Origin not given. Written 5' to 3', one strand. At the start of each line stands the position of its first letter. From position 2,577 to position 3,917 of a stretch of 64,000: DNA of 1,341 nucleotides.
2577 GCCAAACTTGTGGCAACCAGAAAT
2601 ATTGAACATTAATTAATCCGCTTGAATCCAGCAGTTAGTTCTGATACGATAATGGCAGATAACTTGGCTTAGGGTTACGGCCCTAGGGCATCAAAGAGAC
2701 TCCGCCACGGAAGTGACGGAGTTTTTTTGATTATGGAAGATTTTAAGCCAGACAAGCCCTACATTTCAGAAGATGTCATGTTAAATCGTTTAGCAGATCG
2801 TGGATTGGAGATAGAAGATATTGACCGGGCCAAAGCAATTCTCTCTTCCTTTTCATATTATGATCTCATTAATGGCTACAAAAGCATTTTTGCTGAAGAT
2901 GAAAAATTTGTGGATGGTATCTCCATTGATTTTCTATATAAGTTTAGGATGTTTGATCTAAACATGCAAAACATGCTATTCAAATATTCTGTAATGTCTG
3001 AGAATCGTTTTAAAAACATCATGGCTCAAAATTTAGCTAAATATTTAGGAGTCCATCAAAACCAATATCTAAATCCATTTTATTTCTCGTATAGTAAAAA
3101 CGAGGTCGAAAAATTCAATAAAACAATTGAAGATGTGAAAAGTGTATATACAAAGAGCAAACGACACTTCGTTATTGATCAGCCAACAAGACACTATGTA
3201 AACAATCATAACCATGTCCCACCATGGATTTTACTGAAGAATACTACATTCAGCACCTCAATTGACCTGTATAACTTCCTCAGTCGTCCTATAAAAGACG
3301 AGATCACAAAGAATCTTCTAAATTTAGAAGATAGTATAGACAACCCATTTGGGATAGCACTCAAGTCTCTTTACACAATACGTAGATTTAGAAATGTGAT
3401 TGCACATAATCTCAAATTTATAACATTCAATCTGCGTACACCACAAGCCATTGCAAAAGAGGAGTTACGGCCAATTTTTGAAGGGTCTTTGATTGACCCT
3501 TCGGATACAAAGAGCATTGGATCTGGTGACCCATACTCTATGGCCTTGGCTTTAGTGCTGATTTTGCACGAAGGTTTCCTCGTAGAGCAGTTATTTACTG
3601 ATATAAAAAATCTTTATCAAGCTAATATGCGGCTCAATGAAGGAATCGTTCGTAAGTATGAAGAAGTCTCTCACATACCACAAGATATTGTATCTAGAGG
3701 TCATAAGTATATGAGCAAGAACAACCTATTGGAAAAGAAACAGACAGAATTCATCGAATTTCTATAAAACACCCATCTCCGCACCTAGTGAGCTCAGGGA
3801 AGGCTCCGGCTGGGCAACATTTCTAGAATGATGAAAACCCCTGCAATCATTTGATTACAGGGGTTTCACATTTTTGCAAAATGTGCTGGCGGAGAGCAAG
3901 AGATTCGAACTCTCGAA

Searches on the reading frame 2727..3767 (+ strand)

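Call 79: search_protein_families(library=pfam, proteins=[window:2727-3767:+], max_evalue=0.001)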
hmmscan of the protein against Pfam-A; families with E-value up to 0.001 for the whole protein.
window:2727-3767:+ (346 aa): 1 family
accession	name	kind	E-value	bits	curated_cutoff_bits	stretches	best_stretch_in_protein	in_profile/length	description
PF07751.16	Abi_2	-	1.2e-26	94.6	25.6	1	38-230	2-181/184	Abi-like protein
